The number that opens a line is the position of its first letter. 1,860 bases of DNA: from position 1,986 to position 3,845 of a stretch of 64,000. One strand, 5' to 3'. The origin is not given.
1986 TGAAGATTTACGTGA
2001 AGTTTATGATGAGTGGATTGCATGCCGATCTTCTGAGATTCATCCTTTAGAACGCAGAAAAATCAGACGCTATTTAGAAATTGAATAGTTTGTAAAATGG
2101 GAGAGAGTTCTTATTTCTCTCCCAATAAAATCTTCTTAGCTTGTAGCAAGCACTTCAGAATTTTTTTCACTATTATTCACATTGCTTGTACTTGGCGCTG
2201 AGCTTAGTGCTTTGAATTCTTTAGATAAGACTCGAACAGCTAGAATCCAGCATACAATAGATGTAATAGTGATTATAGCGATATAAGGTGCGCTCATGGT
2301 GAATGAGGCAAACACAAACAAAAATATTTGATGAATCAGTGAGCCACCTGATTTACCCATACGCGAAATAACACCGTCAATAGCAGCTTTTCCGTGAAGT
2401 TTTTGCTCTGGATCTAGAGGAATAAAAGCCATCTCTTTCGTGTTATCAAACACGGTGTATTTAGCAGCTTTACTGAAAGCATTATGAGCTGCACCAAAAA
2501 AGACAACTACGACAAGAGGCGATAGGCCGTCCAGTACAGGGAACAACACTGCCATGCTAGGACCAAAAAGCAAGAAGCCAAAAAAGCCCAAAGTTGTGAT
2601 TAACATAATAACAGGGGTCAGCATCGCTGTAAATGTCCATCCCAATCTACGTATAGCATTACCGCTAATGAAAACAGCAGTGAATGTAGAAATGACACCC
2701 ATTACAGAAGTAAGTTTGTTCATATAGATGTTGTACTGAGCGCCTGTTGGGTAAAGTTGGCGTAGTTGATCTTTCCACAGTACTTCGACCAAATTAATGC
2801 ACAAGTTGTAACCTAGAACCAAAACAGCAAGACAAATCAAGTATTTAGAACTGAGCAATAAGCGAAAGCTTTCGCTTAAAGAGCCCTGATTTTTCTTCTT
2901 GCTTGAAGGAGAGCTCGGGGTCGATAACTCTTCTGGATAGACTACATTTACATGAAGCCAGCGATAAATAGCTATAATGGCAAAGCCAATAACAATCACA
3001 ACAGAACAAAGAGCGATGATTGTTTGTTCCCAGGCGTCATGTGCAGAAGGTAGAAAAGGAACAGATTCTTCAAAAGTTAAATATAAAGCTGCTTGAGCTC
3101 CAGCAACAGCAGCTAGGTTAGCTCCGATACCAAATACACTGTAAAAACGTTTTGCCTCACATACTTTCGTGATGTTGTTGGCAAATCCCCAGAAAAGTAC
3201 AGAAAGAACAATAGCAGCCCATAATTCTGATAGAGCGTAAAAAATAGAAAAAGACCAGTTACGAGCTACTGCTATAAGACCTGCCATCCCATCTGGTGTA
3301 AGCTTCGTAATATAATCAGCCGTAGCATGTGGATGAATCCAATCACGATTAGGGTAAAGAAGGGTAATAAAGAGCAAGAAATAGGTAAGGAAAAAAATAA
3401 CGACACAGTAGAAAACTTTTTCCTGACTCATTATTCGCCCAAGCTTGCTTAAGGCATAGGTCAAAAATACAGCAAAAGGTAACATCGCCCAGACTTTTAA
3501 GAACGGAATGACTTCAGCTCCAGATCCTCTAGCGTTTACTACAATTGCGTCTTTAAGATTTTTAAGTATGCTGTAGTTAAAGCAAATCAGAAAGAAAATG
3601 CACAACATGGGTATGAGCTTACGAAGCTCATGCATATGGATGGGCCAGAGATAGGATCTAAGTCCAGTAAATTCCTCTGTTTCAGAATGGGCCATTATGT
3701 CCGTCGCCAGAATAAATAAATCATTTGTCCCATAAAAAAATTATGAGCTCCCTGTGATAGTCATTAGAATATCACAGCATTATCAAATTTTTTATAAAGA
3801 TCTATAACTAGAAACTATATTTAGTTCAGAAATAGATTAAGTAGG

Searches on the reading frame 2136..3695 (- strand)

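Call 18: search_protein_families(library=pfam, proteins=[window:2136-3695:-], max_evalue=0.0001)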
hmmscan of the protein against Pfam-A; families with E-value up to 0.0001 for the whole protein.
window:2136-3695:- (519 aa): 1 family
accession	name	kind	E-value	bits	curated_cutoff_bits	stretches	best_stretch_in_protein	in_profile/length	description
PF03219.20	TLC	-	5e-183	609.8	21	1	4-494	3-491/491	TLC ATP/ADP transporter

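Call 51: search_protein_families(library=phrogs, proteins=[L151:315-917:+, L151:956-1345:+, L151:1347-2165:+, L151:2169-2744:+, L151:2756-3802:+, L151:3945-4646:+, L151:4643-6664:+, L151:6647-7657:-, L151:7750-9000:-, L151:8975-9661:-], max_evalue=0.001)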
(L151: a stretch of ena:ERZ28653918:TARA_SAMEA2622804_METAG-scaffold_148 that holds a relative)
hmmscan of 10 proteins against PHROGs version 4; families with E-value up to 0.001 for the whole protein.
L151:315-917:+ (200 aa): 1 family
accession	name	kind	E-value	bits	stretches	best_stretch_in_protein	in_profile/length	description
phrog_1740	-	transcription regulation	2.9e-15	56.8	1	11-174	66-215/567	RNA polymerase sigma factor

L151:956-1345:+ (129 aa): 1 family
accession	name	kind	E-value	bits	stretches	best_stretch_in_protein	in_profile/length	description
phrog_2480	-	unknown function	6.5e-27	95.4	1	7-127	23-147/152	-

L151:1347-2165:+ (272 aa): 2 families
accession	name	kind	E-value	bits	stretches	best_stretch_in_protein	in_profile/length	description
phrog_124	-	DNA, RNA and nucleotide metabolism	5.6e-48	165.2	1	1-269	27-265/382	Sak4-like ssDNA annealing protein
phrog_32843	-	unknown function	1.4e-31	109.7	1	186-263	1-77/90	-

L151:2169-2744:+ (191 aa): 1 family
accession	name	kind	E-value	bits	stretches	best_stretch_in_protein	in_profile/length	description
phrog_2300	-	unknown function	1.2e-28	101.9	1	8-176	32-175/347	-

L151:2756-3802:+ (348 aa): 5 families
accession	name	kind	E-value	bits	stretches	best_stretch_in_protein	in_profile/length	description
phrog_510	-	DNA, RNA and nucleotide metabolism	2.6e-12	47.3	1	17-242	413-633/667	DNA primase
phrog_19299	-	head and packaging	2e-11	44.1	1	28-264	50-295/702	terminase large subunit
phrog_30356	-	DNA, RNA and nucleotide metabolism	1.2e-07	31.2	1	120-275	483-643/823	helicase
phrog_15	-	head and packaging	3.3e-07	30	1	21-241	90-312/1330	terminase large subunit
phrog_36964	-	head and packaging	2.7e-06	26.7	1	22-263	104-337/890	terminase large subunit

L151:3945-4646:+ (233 aa): 4 families
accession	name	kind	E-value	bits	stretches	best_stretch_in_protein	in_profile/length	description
phrog_1990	-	DNA, RNA and nucleotide metabolism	8.6e-71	239.7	1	3-232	16-239/290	Cas4-domain exonuclease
phrog_1706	-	DNA, RNA and nucleotide metabolism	2.6e-11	44.5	1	13-232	38-246/293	CRISPR/Cas system associated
phrog_434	-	DNA, RNA and nucleotide metabolism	2.1e-09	38.1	1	59-196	106-231/372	RecE-like recombination exonuclease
phrog_2506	-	DNA, RNA and nucleotide metabolism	8.4e-09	36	1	14-232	83-337/342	exonuclease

L151:4643-6664:+ (673 aa): 16 families
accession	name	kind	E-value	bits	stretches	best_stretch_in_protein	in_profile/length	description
phrog_239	-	DNA, RNA and nucleotide metabolism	7.7e-63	214.6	1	60-657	51-684/801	DNA primase/helicase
phrog_906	-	DNA, RNA and nucleotide metabolism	4.3e-37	129.3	1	339-572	509-732/872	DNA polymerase/primase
phrog_6088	-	DNA, RNA and nucleotide metabolism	5.2e-29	102.2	1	61-325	23-301/772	DNA primase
phrog_25693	-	unknown function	1.3e-18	67.9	1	321-517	12-208/405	-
phrog_13004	-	unknown function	1.9e-17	64.1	1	29-510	6-278/363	-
phrog_2850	-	unknown function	4.7e-17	63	1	341-548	141-334/465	-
phrog_3123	-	unknown function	3.8e-16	59.8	1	344-526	327-513/583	-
phrog_2597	-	DNA, RNA and nucleotide metabolism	2.9e-12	46.9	1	316-522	329-518/747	DNA primase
phrog_47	-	DNA, RNA and nucleotide metabolism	6.8e-11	42.4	1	167-309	186-322/947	DNA primase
phrog_6012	-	DNA, RNA and nucleotide metabolism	4.7e-09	37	1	345-519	133-294/447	DNA helicase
phrog_510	-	DNA, RNA and nucleotide metabolism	5.4e-09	36.3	1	36-140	19-116/667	DNA primase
phrog_1284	-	unknown function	1.3e-08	35.6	1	334-489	11-148/306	-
phrog_6357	-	unknown function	3.1e-06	27.7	1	347-566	20-208/321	-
phrog_849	-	DNA, RNA and nucleotide metabolism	3.2e-05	24.1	1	177-283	200-310/435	DNA primase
phrog_19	-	DNA, RNA and nucleotide metabolism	5.8e-05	23.1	1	355-489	350-476/621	DnaB-like replicative helicase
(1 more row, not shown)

L151:6647-7657:- (336 aa): 1 family
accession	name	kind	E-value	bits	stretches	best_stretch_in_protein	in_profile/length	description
phrog_25990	-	unknown function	1.7e-101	341.1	1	13-336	59-380/380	-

L151:7750-9000:- (416 aa): 1 family
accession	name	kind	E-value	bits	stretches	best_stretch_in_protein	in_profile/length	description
phrog_21102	-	unknown function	1.1e-137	460.4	1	11-414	2-405/405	-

L151:8975-9661:- (228 aa): 8 families
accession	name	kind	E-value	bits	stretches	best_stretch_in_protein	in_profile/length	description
phrog_4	-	transcription regulation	7.8e-24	85.4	1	81-217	204-338/400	transcriptional repressor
phrog_811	-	DNA, RNA and nucleotide metabolism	1.3e-16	61.4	1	99-216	16-133/140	UmuD-like protein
phrog_3502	-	unknown function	5.3e-15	56.6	1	4-82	36-115/131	-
phrog_8558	-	unknown function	7.6e-15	56.2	1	127-218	18-111/114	-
phrog_24920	-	unknown function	8.3e-12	46.2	1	17-82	4-70/125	-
phrog_362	-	transcription regulation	1.2e-09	39.4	1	16-82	3-70/106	transcriptional repressor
phrog_6201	-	transcription regulation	1.7e-09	38.6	1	128-214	27-114/121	CI-like repressor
phrog_10470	-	DNA, RNA and nucleotide metabolism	1.9e-05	25.4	1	139-214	1-74/79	UmuD-like protein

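Call 55: search_protein_families(library=phrogs, proteins=[L159:227-2116:-, L159:2103-2573:-, L159:2551-3849:-, L159:4041-4310:-, L159:4289-4543:-, L159:4521-4988:-, L159:5107-5373:-, L159:5617-6246:+], max_evalue=0.001)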
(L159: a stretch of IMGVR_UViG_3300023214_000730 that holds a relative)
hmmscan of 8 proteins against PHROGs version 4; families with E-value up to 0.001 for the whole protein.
L159:227-2116:- (629 aa): 11 families
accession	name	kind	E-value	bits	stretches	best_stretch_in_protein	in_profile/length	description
phrog_15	-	head and packaging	1.4e-272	909.2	1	10-627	343-980/1330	terminase large subunit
phrog_21311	-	head and packaging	8.6e-77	258.9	1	102-307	1-218/218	terminase large subunit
phrog_3028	-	unknown function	1.8e-48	166.2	1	417-614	3-193/203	-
phrog_16406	-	unknown function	1.1e-41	144.3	1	224-574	13-382/601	-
phrog_675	-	head and packaging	1.3e-34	120.4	1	48-354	42-343/576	terminase large subunit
phrog_3925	-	head and packaging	1.1e-31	110.6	1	6-126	25-141/150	terminase large subunit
phrog_15657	-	unknown function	2.9e-31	109.8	1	293-502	27-228/230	-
phrog_4145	-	head and packaging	5.6e-15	56.2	1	11-198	18-202/209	terminase large subunit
phrog_12876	-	head and packaging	1.8e-05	25.5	0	140-253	32-138/235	terminase large subunit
phrog_23163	-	unknown function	2.1e-05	25.2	1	16-121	18-122/130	-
phrog_12089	-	unknown function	3.2e-05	24.7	1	468-609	45-181/208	-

L159:2103-2573:- (156 aa): 1 family
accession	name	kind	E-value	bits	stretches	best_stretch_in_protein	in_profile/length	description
phrog_57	-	head and packaging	8.3e-25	88.8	1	1-154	10-172/199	terminase small subunit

L159:2551-3849:- (432 aa): 28 families (the best 25 are shown)
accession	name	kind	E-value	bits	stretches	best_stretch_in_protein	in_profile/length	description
phrog_498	-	other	1.4e-151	507.2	1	5-426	24-444/633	DNA methyltransferase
phrog_8071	-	DNA, RNA and nucleotide metabolism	5.1e-54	185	1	11-238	2-232/389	ParB-like partition protein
phrog_620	-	DNA, RNA and nucleotide metabolism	2.5e-47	162.8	1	10-163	3-159/217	ParB-like partition protein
phrog_67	-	other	2.6e-46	160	1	175-413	121-354/743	DNA methyltransferase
phrog_15396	-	DNA, RNA and nucleotide metabolism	1.9e-34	120.7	1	14-147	2-136/258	ParB-like partition nuclease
phrog_3008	-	other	8.8e-31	108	1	324-424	130-233/244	DNA methyltransferase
phrog_940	-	DNA, RNA and nucleotide metabolism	7.7e-30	105.4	1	13-154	3-143/388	nuclease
phrog_23085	-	unknown function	9.9e-29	100.8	1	305-410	4-113/138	-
phrog_930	-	DNA, RNA and nucleotide metabolism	1.5e-24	88.1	1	12-140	3-131/223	ParB-like partition protein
phrog_18056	-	DNA, RNA and nucleotide metabolism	2.6e-19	70.4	1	19-103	6-90/387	ParB-like partition nuclease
phrog_9353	-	unknown function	8e-18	66.2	1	23-233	18-202/245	-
phrog_723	-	DNA, RNA and nucleotide metabolism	3.9e-17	63.8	1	8-201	5-166/223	ParB-like partition protein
phrog_18293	-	other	8.1e-15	55.8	1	327-408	32-113/119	methyltransferase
phrog_4715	-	DNA, RNA and nucleotide metabolism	1.7e-12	47.5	1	5-111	136-248/630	ParB-like partition protein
phrog_6218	-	DNA, RNA and nucleotide metabolism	5.5e-11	43.3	1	15-92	4-86/506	ParB-like partition protein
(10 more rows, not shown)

L159:4041-4310:- (89 aa): 0 families

L159:4289-4543:- (84 aa): 6 families
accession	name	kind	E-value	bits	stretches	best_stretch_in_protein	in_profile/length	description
phrog_474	-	other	5.4e-25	89.8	1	2-83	128-210/274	phosphofructokinase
phrog_1167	-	other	1.3e-19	72.1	1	4-83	4-84/169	phosphofructokinase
phrog_6328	-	unknown function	6.5e-19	70.1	1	2-78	158-236/249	-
phrog_18396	-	unknown function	8.9e-13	49.8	1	2-83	157-244/248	-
phrog_1597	-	unknown function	1.2e-12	49.7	1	13-79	109-175/189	-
phrog_6342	-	unknown function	1.4e-09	39.4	1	15-79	64-128/236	-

L159:4521-4988:- (155 aa): 3 families
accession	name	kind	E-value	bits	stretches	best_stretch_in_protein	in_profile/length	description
phrog_18320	-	unknown function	1.2e-31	110.3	1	41-153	1-128/137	-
phrog_159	-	DNA, RNA and nucleotide metabolism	5.2e-27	95.7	1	5-145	90-245/330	RuvC-like Holliday junction resolvase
phrog_1770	-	DNA, RNA and nucleotide metabolism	2.4e-07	31.9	1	2-153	3-154/158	Holliday junction resolvase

L159:5107-5373:- (88 aa): 0 families

L159:5617-6246:+ (209 aa): 1 family
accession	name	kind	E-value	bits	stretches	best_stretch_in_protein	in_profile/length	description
phrog_1740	-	transcription regulation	2.1e-15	57.2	1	10-184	56-216/567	RNA polymerase sigma factor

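Call 59: search_protein_families(library=phrogs, proteins=[L161:12107-13519:+, L161:13449-14645:+, L161:14642-15013:+, L161:15017-16018:+, L161:16325-16861:+, L161:16858-17382:+, L161:17366-17833:+, L161:18461-19297:+, L161:19301-20509:+], max_evalue=0.001)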
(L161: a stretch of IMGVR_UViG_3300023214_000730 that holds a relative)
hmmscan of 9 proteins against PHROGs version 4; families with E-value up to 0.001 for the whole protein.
L161:12107-13519:+ (470 aa): 4 families
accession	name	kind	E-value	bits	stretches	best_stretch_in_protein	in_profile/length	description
phrog_21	-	head and packaging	4.6e-116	390.1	1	11-465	33-509/1362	portal protein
phrog_537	-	head and packaging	5.6e-70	236.1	1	255-467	1-213/233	portal protein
phrog_27056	-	unknown function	0.00012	22.9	1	22-77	28-83/135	-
phrog_3993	-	unknown function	0.00096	20.1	0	23-70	29-76/195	-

L161:13449-14645:+ (398 aa): 9 families
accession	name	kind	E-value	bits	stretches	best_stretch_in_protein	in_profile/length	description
phrog_53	-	head and packaging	7.1e-88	297.2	1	59-301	60-305/583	head maturation protease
phrog_33023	-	unknown function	6.3e-37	128.5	1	70-351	64-351/507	-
phrog_4759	-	unknown function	9.8e-25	88.5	1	68-192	76-200/209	-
phrog_21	-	head and packaging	4e-14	52.4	1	62-282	549-786/1362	portal protein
phrog_24209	-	unknown function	6.2e-10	39.9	1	96-143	1-48/49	-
phrog_24195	-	unknown function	4.3e-06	27.5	1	237-282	7-52/61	-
phrog_11747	-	unknown function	9.1e-06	26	1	81-181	29-127/290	-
phrog_16406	-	unknown function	1.7e-05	24.7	1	220-290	386-456/601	-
phrog_8940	-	tail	9e-05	23.4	1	236-287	6-57/201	capsid assembly protein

L161:14642-15013:+ (123 aa): 2 families
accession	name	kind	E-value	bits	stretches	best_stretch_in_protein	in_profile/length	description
phrog_49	-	head and packaging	5.2e-24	85.8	1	1-122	3-139/147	head decoration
phrog_3583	-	head and packaging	2.2e-06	28.1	1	32-90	50-111/155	head decoration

L161:15017-16018:+ (333 aa): 1 family
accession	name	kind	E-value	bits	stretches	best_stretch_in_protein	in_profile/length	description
phrog_29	-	head and packaging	4.4e-79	267.7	1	1-331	20-356/439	major head protein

L161:16325-16861:+ (178 aa): 4 families
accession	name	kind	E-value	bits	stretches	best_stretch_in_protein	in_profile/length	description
phrog_27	-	connector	2.4e-28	100.4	1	6-176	11-192/199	tail completion or Neck1 protein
phrog_9077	-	unknown function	0.00051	21.3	0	24-80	17-73/81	-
phrog_8274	-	unknown function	0.00055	20.4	0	31-143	186-317/354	-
phrog_1924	-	tail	0.00067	20.6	1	21-81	17-78/237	minor tail protein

L161:16858-17382:+ (174 aa): 1 family
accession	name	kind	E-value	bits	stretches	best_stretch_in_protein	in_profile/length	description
phrog_1072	-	unknown function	1.8e-55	188.1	1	4-170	6-173/174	-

L161:17366-17833:+ (155 aa): 3 families
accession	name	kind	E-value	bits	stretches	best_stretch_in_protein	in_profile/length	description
phrog_9992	-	tail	1.6e-34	120.5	1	7-138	7-137/228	baseplate assembly protein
phrog_6142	-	tail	6.2e-21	76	1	8-97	9-104/165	baseplate assembly protein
phrog_11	-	tail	4.6e-08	31.5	1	8-128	10-132/1960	baseplate spike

L161:18461-19297:+ (278 aa): 5 families
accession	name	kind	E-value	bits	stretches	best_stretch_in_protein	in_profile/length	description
phrog_4226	-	tail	3e-54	184.8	1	68-272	2-222/228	baseplate protein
phrog_6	-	tail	2.8e-48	165.9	2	95-274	235-406/548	baseplate wedge subunit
phrog_14699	-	unknown function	1.7e-06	28.9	1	220-260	1-41/59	-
phrog_21670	-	unknown function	1.5e-05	25.6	1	50-97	42-89/152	-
phrog_1608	-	tail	5.4e-05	23.7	1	91-270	3-187/192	tail protein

L161:19301-20509:+ (402 aa): 4 families
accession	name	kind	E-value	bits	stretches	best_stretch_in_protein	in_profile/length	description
phrog_17612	-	tail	4.6e-126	422.1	1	4-399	3-401/406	tail protein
phrog_19272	-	unknown function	8.4e-31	108.5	1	2-186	5-197/288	-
phrog_8207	-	unknown function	4e-20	73.3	1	9-187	10-192/368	-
phrog_48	-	tail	4.5e-05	23.7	1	64-138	82-159/478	tail protein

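Call 78: search_protein_families(library=pfam, proteins=[L151:3945-4646:+, L151:10451-11752:+, L151:8975-9661:-, L168:242-529:+, L168:15009-15509:+, L168:14744-15019:+, L168:16336-17004:+, L168:17001-17792:+], max_evalue=0.001)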
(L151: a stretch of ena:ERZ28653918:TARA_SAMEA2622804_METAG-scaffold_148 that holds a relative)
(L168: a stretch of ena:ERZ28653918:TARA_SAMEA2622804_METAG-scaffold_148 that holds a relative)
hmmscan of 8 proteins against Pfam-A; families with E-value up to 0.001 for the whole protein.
L151:3945-4646:+ (233 aa): 0 families

L151:10451-11752:+ (433 aa): 3 families
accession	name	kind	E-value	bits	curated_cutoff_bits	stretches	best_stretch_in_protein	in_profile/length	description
PF00239.26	Resolvase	-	2.9e-37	128.4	23.3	1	5-157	2-145/145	Resolvase, N terminal domain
PF07508.19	Recombinase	-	7.8e-18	65.1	21.1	1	180-273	4-101/102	Recombinase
PF13408.12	Zn_ribbon_recom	-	4.9e-10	40.1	25.3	1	287-348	1-58/58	Recombinase zinc beta ribbon domain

L151:8975-9661:- (228 aa): 2 families
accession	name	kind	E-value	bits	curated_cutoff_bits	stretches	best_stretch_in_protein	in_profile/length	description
PF00717.28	Peptidase_S24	-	4.5e-31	107.4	23.3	1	98-212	2-116/116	Peptidase S24-like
PF01726.22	LexA_DNA_bind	-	3.8e-14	52.6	23.7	1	16-77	3-65/65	LexA DNA binding domain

L168:242-529:+ (95 aa): 1 family
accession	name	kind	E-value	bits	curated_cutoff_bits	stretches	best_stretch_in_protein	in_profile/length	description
PF05488.18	PAAR_motif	-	1.1e-13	51.6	27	1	25-86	14-69/70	PAAR motif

L168:15009-15509:+ (166 aa): 2 families
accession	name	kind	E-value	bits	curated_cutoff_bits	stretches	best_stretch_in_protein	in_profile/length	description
PF05838.17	Glyco_hydro_108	-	1e-22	80.9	21.2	1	14-90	2-85/85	Glycosyl hydrolase 108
PF09374.15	PG_binding_3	-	5.8e-16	58.9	24.6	1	94-164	2-75/76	Predicted Peptidoglycan domain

L168:14744-15019:+ (91 aa): 0 families

L168:16336-17004:+ (222 aa): 2 families
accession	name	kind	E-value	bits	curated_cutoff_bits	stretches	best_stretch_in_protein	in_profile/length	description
PF09209.16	CecR_C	-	7.3e-29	100.8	24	1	89-211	2-124/125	HTH-type transcriptional dual regulator CecR, C-terminal domain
PF00440.29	TetR_N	-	1e-14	54.4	24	1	9-55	1-47/47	Bacterial regulatory proteins, tetR family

L168:17001-17792:+ (263 aa): 4 families
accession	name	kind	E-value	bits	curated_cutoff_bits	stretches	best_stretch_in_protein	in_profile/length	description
PF13437.12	HlyD_3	-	6.7e-13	49.7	22.2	1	155-233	13-96/106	HlyD family secretion protein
PF16576.10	HlyD_D23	-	2.4e-08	34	30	1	30-220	16-188/214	Barrel-sandwich domain of CusB or HlyD membrane-fusion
PF13533.13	Biotin_lipoyl_2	-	0.00013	22.2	29.8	1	36-65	3-32/32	Biotin-lipoyl like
PF24627.1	PUMA_CC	-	0.00045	20.6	30.1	0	109-142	8-41/74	PUMA coiled-coil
